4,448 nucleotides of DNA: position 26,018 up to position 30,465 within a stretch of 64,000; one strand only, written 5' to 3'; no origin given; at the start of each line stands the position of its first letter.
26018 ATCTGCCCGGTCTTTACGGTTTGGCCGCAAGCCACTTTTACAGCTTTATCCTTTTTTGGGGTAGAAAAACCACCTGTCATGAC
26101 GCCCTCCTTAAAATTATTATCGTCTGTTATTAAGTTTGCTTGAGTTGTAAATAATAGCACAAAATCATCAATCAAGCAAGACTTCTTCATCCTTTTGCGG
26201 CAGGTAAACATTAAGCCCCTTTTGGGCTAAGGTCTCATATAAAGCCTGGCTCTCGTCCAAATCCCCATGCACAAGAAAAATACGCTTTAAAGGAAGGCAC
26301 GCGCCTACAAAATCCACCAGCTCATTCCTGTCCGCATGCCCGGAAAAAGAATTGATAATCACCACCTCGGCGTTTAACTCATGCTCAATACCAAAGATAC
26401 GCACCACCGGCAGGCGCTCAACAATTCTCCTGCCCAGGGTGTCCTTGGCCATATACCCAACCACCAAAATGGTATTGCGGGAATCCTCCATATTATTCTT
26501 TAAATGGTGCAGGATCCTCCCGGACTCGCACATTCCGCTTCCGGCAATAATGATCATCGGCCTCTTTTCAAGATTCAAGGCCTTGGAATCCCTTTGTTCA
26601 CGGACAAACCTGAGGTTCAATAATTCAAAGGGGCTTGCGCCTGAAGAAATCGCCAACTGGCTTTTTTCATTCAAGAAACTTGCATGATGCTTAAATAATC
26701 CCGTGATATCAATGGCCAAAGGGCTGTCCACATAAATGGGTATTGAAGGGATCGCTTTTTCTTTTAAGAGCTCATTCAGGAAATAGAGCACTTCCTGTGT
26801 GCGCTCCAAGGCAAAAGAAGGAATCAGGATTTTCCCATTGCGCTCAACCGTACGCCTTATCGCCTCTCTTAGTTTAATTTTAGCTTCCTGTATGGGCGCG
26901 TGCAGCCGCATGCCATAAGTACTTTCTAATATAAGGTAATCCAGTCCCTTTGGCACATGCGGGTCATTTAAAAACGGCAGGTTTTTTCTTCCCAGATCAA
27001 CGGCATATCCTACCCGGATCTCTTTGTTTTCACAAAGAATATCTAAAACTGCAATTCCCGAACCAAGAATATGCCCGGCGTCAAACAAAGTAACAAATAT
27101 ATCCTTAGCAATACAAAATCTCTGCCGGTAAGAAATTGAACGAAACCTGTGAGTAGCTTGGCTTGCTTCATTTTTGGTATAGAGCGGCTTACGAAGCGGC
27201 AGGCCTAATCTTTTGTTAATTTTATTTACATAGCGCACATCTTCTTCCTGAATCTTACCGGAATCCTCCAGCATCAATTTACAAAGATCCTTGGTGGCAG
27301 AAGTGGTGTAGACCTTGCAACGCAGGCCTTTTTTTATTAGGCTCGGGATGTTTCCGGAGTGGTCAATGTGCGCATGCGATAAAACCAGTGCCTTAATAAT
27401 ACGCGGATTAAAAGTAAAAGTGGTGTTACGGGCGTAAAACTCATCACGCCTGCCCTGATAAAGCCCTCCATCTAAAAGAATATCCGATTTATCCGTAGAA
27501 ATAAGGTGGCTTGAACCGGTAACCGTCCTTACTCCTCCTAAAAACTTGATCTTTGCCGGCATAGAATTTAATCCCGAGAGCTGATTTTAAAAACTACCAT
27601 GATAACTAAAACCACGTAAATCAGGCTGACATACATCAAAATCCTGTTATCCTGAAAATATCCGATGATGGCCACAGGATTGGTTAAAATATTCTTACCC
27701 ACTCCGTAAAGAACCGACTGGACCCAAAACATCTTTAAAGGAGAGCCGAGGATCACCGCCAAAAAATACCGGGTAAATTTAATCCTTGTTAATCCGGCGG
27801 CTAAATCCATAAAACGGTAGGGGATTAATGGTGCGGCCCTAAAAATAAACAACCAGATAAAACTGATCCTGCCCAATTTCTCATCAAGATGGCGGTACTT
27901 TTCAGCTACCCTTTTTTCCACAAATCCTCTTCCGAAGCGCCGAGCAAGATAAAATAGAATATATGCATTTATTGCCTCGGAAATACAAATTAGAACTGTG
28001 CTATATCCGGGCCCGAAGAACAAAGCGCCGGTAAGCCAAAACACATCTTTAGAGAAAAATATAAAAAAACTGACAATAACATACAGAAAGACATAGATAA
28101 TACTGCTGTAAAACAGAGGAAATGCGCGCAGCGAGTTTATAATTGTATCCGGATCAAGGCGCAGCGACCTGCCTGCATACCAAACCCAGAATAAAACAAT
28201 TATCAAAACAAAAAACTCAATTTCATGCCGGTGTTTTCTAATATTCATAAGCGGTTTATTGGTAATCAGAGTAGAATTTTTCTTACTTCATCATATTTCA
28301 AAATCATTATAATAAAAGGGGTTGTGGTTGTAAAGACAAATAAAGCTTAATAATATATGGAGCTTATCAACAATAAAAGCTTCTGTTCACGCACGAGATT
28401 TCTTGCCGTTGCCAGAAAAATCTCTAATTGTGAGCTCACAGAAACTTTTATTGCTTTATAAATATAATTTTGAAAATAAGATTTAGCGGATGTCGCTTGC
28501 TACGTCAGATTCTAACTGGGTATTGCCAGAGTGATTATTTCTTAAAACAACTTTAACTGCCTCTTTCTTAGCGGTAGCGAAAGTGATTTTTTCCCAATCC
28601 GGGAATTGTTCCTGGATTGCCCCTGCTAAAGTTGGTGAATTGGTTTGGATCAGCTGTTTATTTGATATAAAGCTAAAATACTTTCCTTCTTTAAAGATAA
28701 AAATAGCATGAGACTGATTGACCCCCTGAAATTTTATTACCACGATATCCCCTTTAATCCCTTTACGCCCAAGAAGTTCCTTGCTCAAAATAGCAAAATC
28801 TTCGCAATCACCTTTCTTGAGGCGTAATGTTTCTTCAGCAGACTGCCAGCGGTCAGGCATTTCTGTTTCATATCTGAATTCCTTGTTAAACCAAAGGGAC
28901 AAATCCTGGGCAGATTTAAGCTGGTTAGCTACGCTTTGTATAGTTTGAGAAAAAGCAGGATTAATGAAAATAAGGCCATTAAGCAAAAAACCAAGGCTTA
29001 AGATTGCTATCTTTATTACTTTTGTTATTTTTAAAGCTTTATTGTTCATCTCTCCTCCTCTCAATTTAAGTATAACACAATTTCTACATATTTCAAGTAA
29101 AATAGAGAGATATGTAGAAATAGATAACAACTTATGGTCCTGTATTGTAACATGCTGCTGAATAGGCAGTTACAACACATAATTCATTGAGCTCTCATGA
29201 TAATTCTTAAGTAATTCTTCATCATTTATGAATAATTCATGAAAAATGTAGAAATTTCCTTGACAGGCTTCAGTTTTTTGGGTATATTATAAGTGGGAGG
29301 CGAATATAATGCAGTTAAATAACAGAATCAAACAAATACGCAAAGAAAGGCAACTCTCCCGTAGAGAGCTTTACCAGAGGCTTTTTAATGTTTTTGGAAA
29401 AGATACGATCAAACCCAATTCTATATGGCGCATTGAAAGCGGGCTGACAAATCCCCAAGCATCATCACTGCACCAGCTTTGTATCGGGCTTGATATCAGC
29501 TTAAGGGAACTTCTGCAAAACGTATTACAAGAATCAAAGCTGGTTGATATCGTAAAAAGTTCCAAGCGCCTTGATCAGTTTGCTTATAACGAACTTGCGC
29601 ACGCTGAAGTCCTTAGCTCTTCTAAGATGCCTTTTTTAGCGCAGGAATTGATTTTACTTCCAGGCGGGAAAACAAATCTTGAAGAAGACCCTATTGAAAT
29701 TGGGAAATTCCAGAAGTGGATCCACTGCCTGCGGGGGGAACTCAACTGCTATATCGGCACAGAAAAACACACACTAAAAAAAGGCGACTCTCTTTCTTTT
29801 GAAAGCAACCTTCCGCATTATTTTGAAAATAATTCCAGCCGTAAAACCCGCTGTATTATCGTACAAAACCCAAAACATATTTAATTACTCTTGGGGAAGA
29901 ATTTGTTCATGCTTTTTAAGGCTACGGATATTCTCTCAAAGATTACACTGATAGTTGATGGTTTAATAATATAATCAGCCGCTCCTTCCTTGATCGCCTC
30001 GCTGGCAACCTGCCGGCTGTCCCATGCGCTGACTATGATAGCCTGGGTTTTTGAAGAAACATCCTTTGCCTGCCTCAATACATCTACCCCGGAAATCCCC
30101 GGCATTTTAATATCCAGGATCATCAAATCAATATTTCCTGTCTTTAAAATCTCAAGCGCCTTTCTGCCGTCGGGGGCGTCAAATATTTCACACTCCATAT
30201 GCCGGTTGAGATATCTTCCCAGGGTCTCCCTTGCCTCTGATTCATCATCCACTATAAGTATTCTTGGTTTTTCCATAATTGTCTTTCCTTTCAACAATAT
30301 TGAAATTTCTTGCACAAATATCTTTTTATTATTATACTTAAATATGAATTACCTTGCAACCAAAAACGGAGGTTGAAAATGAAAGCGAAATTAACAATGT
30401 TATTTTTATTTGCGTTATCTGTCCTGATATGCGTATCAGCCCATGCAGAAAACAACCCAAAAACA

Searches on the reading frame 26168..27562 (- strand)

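Call 50: search_protein_families(library=pfam, proteins=[window:26168-27562:-], max_evalue=0.00001)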
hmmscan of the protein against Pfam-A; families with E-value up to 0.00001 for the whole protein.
window:26168-27562:- (464 aa): 4 families
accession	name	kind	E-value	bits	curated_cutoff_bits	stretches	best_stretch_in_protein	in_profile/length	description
PF10996.14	Beta-Casp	-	2e-39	135.2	27.7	1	255-380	1-120/120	Beta-Casp domain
PF07521.17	RMMBL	-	2.4e-14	53.5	21.6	1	394-455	2-63/63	Zn-dependent metallo-hydrolase RNA specificity domain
PF16661.11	Lactamase_B_6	-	8.5e-08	32.2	27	1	20-190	1-162/193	Metallo-beta-lactamase superfamily domain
PF00753.33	Lactamase_B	-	2.5e-06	28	22.7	1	15-78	5-66/196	Metallo-beta-lactamase superfamily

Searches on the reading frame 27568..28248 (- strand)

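Call 81: search_protein_families(library=pfam, proteins=[window:27568-28248:-], max_evalue=0.0001)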
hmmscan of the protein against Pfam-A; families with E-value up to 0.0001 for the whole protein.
window:27568-28248:- (226 aa): 1 family
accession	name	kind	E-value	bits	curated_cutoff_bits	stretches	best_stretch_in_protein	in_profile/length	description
PF09335.16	VTT_dom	-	2.7e-16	60.6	33.9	1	68-176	4-117/123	VTT domain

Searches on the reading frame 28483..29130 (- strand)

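Call 81: search_protein_families(library=pfam, proteins=[window:28483-29130:-], max_evalue=0.0001)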
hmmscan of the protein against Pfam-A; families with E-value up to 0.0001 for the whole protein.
window:28483-29130:- (215 aa): 2 families
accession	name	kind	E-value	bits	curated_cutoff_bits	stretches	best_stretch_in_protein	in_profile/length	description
PF04473.18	DUF553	-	1.1e-07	31.9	20.5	1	68-154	13-111/140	Transglutaminase-like domain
PF01841.26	Transglut_core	-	1.3e-06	29.1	23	1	61-125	4-70/108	Transglutaminase-like superfamily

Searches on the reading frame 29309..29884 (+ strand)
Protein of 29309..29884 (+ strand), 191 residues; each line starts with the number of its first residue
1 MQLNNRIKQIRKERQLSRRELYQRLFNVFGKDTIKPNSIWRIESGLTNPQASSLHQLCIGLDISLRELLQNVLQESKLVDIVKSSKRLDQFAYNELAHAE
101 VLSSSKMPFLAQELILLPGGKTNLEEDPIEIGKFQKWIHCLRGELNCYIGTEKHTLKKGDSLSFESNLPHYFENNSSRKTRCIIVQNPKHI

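Call 81: search_protein_families(library=pfam, proteins=[window:29309-29884:+], max_evalue=0.0001)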
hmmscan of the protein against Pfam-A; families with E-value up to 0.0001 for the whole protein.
window:29309-29884:+ (191 aa): 2 families
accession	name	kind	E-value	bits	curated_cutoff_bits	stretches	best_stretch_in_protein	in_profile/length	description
PF07883.17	Cupin_2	-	6.5e-11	42.2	27.2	1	136-185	20-69/70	Cupin domain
PF12844.13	HTH_19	-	6.9e-05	23.1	30.2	0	5-72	2-62/64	Helix-turn-helix domain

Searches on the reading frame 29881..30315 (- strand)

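Call 81: search_protein_families(library=pfam, proteins=[window:29881-30315:-], max_evalue=0.0001)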
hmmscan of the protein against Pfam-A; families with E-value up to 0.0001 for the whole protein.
window:29881-30315:- (144 aa): 1 family
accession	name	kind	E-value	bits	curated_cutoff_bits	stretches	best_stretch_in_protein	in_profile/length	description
PF00072.30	Response_reg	-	3.1e-27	95.4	30.2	1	19-129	1-110/111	Response regulator receiver domain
